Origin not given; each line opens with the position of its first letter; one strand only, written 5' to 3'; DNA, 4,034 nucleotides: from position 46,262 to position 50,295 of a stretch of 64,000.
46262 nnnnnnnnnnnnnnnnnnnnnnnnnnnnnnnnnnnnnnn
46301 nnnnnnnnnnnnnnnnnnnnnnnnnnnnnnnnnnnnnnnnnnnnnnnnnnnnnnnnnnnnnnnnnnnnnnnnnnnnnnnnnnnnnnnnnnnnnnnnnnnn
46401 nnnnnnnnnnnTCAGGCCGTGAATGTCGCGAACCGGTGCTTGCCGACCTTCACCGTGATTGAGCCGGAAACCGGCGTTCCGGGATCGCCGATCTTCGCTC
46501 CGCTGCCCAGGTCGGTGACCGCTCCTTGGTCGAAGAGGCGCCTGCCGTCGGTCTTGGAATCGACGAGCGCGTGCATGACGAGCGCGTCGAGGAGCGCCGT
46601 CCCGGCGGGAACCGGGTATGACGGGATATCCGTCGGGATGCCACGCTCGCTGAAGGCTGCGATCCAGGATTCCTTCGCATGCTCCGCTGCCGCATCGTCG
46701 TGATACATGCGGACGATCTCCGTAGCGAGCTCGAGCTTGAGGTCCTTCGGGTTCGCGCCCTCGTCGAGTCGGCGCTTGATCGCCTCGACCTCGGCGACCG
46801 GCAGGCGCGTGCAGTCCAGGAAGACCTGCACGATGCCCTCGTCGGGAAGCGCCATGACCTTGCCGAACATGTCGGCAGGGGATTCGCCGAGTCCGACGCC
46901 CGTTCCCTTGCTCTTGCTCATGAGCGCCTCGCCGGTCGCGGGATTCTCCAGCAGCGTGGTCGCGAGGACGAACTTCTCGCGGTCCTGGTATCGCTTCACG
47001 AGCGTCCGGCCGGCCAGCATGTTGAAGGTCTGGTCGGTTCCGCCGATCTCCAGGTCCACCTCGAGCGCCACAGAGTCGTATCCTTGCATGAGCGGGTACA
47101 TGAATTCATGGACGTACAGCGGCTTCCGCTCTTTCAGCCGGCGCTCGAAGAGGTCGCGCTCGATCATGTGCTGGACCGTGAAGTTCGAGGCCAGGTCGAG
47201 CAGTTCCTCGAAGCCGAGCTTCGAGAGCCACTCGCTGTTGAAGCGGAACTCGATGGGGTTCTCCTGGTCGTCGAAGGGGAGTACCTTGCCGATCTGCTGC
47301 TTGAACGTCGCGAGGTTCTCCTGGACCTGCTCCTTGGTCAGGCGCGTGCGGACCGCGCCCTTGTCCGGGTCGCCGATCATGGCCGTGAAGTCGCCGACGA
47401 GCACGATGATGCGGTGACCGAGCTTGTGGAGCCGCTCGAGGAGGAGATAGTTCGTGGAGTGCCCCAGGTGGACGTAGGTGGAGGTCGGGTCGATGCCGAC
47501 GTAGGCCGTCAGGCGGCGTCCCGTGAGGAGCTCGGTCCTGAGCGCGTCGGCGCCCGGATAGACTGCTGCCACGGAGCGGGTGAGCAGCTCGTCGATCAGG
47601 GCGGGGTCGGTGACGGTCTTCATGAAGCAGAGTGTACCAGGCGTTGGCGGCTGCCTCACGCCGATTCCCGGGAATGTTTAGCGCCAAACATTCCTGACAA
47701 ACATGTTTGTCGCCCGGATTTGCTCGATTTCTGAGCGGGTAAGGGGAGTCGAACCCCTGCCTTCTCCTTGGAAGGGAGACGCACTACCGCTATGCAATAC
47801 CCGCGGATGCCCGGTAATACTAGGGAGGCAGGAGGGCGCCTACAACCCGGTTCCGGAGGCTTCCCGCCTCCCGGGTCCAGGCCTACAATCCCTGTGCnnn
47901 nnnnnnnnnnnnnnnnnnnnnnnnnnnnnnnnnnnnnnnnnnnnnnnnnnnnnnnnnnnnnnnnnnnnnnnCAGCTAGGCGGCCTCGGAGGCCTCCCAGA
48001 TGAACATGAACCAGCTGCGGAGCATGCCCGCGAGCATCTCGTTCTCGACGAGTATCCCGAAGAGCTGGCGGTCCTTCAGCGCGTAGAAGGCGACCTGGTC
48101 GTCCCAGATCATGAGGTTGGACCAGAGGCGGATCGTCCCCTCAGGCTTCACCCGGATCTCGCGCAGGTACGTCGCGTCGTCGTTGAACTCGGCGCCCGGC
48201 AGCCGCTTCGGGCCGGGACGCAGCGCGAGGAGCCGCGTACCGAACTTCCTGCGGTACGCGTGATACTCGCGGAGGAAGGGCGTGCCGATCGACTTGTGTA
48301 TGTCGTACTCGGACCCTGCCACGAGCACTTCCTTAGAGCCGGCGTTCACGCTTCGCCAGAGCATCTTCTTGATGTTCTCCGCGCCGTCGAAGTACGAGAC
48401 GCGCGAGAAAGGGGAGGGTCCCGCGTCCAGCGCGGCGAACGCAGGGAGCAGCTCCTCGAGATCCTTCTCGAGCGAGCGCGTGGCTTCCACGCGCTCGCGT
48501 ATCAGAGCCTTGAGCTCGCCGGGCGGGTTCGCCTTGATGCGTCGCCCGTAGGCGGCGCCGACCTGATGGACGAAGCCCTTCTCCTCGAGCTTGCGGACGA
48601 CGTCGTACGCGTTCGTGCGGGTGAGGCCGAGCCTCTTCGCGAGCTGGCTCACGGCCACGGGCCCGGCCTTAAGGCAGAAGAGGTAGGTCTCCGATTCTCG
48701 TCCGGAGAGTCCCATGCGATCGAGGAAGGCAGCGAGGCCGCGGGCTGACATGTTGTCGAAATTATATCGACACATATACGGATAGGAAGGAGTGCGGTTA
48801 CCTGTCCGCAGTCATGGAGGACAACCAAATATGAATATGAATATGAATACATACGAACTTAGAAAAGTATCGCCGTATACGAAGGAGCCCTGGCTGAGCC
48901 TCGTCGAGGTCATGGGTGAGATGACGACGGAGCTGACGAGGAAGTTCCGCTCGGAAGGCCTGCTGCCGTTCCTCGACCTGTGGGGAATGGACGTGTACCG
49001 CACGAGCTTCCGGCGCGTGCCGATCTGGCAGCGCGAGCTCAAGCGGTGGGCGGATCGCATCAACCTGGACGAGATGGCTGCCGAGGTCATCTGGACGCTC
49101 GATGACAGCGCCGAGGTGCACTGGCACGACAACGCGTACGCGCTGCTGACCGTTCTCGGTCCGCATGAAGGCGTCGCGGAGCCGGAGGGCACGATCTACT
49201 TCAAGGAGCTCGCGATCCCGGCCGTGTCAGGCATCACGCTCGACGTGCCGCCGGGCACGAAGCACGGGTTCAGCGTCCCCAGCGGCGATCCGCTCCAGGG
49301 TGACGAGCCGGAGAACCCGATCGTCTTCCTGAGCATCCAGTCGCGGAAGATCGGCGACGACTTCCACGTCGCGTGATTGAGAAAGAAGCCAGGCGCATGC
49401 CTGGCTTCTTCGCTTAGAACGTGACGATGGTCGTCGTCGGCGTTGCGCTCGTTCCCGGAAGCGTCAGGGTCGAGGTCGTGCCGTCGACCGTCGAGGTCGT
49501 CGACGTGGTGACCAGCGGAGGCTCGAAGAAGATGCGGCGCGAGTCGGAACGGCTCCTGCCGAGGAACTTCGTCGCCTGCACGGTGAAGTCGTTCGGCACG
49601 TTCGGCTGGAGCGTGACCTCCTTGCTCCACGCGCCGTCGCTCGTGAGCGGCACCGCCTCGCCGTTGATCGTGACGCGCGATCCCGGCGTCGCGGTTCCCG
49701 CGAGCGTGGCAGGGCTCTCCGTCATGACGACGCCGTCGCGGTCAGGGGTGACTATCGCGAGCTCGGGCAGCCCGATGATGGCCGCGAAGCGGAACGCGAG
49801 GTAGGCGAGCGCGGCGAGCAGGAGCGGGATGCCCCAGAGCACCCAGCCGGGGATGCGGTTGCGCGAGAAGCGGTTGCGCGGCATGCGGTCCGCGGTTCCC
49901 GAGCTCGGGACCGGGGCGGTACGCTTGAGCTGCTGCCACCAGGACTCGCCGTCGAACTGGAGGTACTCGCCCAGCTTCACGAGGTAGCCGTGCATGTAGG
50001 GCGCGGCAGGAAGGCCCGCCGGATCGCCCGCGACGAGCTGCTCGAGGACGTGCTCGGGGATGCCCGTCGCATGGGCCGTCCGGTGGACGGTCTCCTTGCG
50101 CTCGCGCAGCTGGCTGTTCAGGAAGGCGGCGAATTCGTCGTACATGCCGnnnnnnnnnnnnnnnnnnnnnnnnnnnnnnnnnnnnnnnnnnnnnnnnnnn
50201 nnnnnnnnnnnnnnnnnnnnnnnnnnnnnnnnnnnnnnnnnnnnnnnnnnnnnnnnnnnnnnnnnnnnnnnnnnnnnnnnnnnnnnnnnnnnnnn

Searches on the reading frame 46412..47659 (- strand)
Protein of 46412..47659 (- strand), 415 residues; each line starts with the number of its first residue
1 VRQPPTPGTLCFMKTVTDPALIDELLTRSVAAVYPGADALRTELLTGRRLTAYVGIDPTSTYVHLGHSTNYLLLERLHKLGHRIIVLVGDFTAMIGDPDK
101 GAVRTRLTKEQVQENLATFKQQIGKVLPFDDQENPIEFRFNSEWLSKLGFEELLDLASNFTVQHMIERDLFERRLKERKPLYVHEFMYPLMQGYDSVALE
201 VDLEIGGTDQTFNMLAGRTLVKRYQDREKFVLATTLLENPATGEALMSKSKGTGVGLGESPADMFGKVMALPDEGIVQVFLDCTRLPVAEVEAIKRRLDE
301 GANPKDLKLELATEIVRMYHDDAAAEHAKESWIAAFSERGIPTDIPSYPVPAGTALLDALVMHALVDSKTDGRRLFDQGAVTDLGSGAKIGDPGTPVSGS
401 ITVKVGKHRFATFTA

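Call 11: search_protein_families(library=pfam, proteins=[window:46412-47659:-])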
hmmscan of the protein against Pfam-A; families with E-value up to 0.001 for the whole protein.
window:46412-47659:- (415 aa): 1 family
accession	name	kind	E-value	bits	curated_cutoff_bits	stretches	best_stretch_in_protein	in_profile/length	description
PF00579.31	tRNA-synt_1b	-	6e-62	210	21.1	1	48-336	4-291/292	tRNA synthetases class I (W and Y)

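Call 49: find_homologous_proteins(query=window:46412-47623:-, max_evalue=1e-30)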
Query window:46412-47623:- (403 aa): 7994 proteins with E <= 1e-30 among 8000 candidates; the best 120 are listed.
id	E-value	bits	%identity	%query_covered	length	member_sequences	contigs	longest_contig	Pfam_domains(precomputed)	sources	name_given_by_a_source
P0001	1.5e-265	898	100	100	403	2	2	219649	PF00579.32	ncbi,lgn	-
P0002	6.0e-211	718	79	100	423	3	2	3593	PF00579.32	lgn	-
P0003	7.2e-206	702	76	100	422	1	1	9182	PF00579.32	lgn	-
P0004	7.8e-204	695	76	100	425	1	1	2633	PF00579.32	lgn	-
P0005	2.7e-198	677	73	100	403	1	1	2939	PF00579.32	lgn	-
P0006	3.4e-189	647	73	99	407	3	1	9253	PF00579.32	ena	-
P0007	2.6e-185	634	71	100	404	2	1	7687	PF22421.2,PF00579.32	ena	-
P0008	3.3e-182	624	68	100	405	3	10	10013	PF22421.2,PF00579.32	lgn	-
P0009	3.4e-179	614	67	100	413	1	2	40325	PF00579.32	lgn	-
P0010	1.4e-178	612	67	100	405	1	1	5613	PF22421.2,PF00579.32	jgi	jgi:tyrosyl-tRNA synthetase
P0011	6.3e-174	597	67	100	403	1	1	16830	PF22421.2,PF00579.32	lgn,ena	-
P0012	6.8e-168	577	66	98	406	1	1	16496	PF00579.32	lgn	-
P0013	3.2e-167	574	64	99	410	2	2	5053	PF22421.2,PF00579.32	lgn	-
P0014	4.3e-167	574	64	99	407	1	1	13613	PF22421.2,PF00579.32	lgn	-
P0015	5.5e-166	570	65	98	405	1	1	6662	PF22421.2,PF00579.32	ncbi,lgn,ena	-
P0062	2.6e-155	535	61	99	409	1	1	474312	PF22421.2,PF00579.32,PF01479.31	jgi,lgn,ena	-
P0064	6.1e-155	534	65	92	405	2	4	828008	PF22421.2,PF00579.32,PF01479.31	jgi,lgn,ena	-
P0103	3.5e-152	525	61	98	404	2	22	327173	PF22421.2,PF00579.32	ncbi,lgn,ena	-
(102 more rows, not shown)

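Call 50: find_encoding_contigs(protein=P0003, flank=6000, max_places=2)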
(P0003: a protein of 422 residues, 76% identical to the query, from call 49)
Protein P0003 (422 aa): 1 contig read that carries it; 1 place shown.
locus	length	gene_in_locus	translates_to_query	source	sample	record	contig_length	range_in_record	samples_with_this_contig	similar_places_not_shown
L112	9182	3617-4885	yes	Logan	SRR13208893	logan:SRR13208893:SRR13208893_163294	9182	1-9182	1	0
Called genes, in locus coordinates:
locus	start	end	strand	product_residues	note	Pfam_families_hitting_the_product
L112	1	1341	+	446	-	?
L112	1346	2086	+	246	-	PF13413:HTH_25 (weak)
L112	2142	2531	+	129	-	PF02452:PemK_toxin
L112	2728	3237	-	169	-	-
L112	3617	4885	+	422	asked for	PF00579:tRNA-synt_1b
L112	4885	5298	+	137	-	PF01219:DAGK_prokar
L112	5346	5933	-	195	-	PF00574:CLP_protease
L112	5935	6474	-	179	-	PF00719:Pyrophosphatase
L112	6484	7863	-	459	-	PF08529:NusA_N, PF13184:KH_NusA_1st, PF26594:KH_NusA_2nd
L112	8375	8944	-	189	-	PF01551:Peptidase_M23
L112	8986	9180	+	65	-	?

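Call 51: find_encoding_contigs(protein=P0006, flank=6000, max_places=2)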
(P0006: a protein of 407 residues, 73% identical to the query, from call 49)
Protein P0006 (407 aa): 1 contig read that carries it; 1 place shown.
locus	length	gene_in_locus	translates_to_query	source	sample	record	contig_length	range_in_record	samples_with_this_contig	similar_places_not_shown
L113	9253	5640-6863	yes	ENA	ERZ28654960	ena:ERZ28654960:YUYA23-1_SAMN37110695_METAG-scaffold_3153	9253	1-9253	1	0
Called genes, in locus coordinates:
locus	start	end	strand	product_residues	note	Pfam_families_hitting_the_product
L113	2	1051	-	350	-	?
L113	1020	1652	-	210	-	PF13482:RNase_H_2 (weak), PF10108:DNA_pol_B_exo2 (weak)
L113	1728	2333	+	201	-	PF00625:Guanylate_kin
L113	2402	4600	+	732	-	PF17854:FtsK_alpha, PF01580:FtsK_SpoIIIE, PF09397:FtsK_gamma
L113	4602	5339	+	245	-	PF13413:HTH_25, PF09136:Glucodextran_B (weak)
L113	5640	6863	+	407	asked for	PF00579:tRNA-synt_1b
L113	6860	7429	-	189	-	PF01923:Cob_adeno_trans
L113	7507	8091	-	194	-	PF00574:CLP_protease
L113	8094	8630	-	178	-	PF00719:Pyrophosphatase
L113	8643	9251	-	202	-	?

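Call 52: find_encoding_contigs(protein=P0009, flank=10000, max_places=2)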
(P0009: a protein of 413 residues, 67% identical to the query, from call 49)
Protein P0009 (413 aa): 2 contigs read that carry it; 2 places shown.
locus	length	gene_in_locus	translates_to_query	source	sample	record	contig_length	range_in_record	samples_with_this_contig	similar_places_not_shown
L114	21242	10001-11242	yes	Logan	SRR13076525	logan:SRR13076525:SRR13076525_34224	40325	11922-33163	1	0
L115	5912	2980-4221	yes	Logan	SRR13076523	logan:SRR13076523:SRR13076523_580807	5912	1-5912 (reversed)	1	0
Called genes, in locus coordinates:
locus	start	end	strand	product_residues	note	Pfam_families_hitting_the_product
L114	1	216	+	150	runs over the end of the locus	PF02367:TsaE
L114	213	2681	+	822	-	PF02739:5_3_exonuc_N, PF01367:5_3_exonuc, PF00476:DNA_pol_A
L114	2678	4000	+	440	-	PF13188:PAS_8 (weak), PF00512:HisKA, PF02518:HATPase_c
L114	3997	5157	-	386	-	PF00266:Aminotran_5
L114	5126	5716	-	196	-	PF13482:RNase_H_2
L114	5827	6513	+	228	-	PF00625:Guanylate_kin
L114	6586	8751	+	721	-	PF17854:FtsK_alpha, PF01580:FtsK_SpoIIIE, PF09397:FtsK_gamma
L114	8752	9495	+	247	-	PF13413:HTH_25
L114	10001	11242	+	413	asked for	PF00579:tRNA-synt_1b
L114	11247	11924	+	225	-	PF24694:LNS2_PITM1-3 (weak)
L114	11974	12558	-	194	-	PF00574:CLP_protease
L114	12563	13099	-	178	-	PF00719:Pyrophosphatase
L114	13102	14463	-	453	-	PF08529:NusA_N, PF13184:KH_NusA_1st, PF26594:KH_NusA_2nd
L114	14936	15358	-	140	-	PF01551:Peptidase_M23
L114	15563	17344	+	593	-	PF00580:UvrD-helicase, PF13245:AAA_19, PF13604:AAA_30 (weak), PF01443:Viral_helicase1 (faint), PF13361:UvrD_C, PF13538:UvrD_C_2 (weak)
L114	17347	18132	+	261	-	PF00398:RrnaAD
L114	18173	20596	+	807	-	-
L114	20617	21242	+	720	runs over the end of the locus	-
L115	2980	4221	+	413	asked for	PF00579:tRNA-synt_1b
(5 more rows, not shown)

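Call 53: find_encoding_contigs(protein=P0002, flank=4000, max_places=2)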
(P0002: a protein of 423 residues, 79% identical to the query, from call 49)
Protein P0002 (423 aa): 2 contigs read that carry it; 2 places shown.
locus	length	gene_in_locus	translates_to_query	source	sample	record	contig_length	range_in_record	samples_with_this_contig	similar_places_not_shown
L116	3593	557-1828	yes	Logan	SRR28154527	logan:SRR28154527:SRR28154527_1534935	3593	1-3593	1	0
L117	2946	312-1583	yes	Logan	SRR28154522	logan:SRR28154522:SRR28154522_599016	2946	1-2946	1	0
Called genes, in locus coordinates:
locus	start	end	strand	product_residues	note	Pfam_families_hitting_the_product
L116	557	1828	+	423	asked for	PF00579:tRNA-synt_1b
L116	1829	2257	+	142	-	PF01219:DAGK_prokar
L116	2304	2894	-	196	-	PF00574:CLP_protease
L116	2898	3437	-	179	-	PF00719:Pyrophosphatase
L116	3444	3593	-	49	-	?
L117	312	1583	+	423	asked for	PF00579:tRNA-synt_1b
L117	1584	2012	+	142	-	PF01219:DAGK_prokar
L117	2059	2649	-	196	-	PF00574:CLP_protease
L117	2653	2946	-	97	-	?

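Call 63: find_encoding_contigs(protein=P0064, flank=10000, max_places=1)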
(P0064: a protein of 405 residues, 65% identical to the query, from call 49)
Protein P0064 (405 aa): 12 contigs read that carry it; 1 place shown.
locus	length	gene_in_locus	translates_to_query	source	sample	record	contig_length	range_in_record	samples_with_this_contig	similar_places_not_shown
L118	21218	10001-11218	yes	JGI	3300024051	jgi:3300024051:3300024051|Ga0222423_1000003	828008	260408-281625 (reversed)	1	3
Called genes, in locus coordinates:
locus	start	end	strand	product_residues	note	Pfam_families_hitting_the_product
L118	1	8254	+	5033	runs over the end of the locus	PF00415:RCC1, PF01833:TIG, PF13540:RCC1_2, PF25390:WD40_RLD, PF00415:RCC1, PF13540:RCC1_2, PF25390:WD40_RLD, PF00415:RCC1, +22 more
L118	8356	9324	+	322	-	PF12697:Abhydrolase_6 (faint)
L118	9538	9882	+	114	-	PF04343:DUF488, PF22751:DUF488-N3a, PF22752:DUF488-N3i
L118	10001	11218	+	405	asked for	PF00579:tRNA-synt_1b, PF22421:SYY_C-terminal, PF01479:S4 (weak)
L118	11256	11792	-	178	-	-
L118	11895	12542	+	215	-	PF00027:cNMP_binding, PF13545:HTH_Crp_2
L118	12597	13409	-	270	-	PF00106:adh_short, PF01370:Epimerase, PF08659:KR, PF16363:GDP_Man_Dehyd (weak), PF13561:adh_short_C2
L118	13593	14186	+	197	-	-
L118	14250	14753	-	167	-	-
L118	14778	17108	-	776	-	-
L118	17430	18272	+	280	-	-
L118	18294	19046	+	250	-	-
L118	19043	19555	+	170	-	PF00213:OSCP (weak)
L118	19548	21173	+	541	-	PF00006:ATP-synt_ab, PF00306:ATP-synt_ab_C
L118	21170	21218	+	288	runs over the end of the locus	PF00231:ATP-synt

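Call 64: find_encoding_contigs(protein=P0062, flank=10000, max_places=1)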
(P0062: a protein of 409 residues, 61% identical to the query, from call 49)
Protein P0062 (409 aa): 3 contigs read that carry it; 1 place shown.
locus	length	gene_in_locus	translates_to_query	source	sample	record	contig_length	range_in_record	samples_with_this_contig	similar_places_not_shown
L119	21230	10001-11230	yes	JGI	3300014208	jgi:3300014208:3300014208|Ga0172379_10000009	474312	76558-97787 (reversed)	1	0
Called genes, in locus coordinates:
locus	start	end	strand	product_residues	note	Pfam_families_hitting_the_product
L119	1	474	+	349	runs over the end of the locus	-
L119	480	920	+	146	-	-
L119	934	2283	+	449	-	-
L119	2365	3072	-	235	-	PF02096:60KD_IMP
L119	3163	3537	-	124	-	PF00825:Ribonuclease_P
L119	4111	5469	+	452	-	PF11638:DnaA_N, PF00308:Bac_DnaA, PF01695:IstB_IS21, PF00004:AAA, PF00910:RNA_helicase (faint), PF13173:AAA_14 (faint), PF13401:AAA_22 (faint), PF08299:Bac_DnaA_C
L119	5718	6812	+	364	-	PF00712:DNA_pol3_beta, PF02767:DNA_pol3_beta_2, PF02768:DNA_pol3_beta_3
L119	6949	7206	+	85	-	-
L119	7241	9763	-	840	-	PF00912:Transgly, PF00905:Transpeptidase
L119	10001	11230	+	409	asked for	PF00579:tRNA-synt_1b, PF22421:SYY_C-terminal, PF01479:S4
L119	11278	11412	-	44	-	-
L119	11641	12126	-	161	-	PF02075:RuvC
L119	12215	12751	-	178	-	PF20772:TACO1_YebC_N, PF01709:Transcrip_reg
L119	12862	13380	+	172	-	PF02224:Cytidylate_kin (weak), PF13189:Cytidylate_kin2, PF13238:AAA_18, PF13207:AAA_17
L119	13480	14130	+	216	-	-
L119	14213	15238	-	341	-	PF05496:RuvB_N, PF01078:Mg_chelatase (faint), PF00004:AAA, PF07728:AAA_5 (weak), PF17864:AAA_lid_4, PF05491:WHD_RuvB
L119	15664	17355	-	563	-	PF05157:MshEN (weak), PF00437:T2SSE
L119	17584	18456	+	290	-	PF12762:DDE_Tnp_IS1595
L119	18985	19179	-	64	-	-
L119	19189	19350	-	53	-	-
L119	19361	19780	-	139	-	-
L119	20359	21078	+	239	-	-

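Call 65: find_encoding_contigs(protein=P0103, flank=10000, max_places=1)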
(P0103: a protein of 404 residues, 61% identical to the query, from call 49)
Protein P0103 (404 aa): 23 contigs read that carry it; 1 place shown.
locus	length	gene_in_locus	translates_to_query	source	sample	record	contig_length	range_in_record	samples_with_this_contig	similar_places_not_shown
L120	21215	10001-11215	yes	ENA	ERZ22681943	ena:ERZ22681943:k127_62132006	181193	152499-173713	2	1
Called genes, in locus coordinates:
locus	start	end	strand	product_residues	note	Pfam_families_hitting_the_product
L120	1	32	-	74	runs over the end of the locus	PF13443:HTH_26, PF01381:HTH_3 (weak)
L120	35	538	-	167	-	PF11188:DUF2975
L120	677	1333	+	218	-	-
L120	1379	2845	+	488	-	PF13385:Laminin_G_3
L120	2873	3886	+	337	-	PF14328:DUF4385, PF06414:Zeta_toxin (weak), PF13671:AAA_33 (weak)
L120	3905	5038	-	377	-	PF01409:tRNA-synt_2d, PF03147:FDX-ACB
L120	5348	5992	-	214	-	-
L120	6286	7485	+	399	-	PF13175:AAA_15 (weak), PF02463:SMC_N (weak), PF13304:AAA_21, PF13175:AAA_15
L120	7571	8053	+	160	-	-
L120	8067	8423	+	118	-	PF01641:SelR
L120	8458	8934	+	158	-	-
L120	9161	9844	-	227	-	-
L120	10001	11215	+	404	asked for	PF00579:tRNA-synt_1b, PF22421:SYY_C-terminal (weak)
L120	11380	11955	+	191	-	-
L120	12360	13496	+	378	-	-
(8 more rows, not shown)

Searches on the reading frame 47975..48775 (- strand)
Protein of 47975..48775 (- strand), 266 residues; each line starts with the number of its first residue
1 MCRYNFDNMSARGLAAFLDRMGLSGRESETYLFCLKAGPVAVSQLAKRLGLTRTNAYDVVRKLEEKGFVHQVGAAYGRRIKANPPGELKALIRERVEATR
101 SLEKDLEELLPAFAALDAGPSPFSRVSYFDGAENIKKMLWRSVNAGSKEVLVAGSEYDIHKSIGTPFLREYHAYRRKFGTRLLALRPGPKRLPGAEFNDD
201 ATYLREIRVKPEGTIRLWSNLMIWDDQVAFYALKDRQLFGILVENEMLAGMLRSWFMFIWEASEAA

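Call 11: search_protein_families(library=pfam, proteins=[window:47975-48775:-])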
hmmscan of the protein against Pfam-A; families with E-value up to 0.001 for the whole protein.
window:47975-48775:- (266 aa): 6 families
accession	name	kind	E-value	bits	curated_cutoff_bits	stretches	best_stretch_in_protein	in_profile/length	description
PF01978.25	TrmB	-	3e-12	46.7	25.6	1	19-72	2-55/68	Sugar-specific transcriptional regulator TrmB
PF09339.16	HTH_IclR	-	3.3e-06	27.2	22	1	37-72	16-51/52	IclR helix-turn-helix domain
PF01047.28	MarR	-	3.5e-06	27.3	24.6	1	37-70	15-48/59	MarR family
PF12802.13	MarR_2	-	4.5e-06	27.2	27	1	32-79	12-60/61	MarR family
PF12840.13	HTH_20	-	2.9e-05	24.4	27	1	36-72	15-51/51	Helix-turn-helix domain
PF13412.12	HTH_24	-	0.00041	20.3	21.9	1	42-69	20-47/48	Winged helix-turn-helix DNA-binding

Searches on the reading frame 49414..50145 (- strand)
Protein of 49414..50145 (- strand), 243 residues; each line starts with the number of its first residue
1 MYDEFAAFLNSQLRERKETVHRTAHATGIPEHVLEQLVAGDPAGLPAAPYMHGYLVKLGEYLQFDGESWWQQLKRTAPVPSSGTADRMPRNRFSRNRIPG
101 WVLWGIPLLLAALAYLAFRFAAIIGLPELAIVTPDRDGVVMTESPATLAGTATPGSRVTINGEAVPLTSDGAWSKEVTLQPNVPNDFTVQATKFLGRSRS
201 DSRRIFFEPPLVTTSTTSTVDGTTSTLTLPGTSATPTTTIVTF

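Call 11: search_protein_families(library=pfam, proteins=[window:49414-50145:-])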
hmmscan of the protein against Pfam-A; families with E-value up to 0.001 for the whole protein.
window:49414-50145:- (243 aa): 2 families
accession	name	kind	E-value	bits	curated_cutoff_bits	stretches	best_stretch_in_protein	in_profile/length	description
PF09136.16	Glucodextran_B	-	2.7e-10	40.4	27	1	127-206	1-80/83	Glucodextranase, domain B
PF13413.12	HTH_25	-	9.1e-08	32.3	24.6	1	15-68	8-61/62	Helix-turn-helix domain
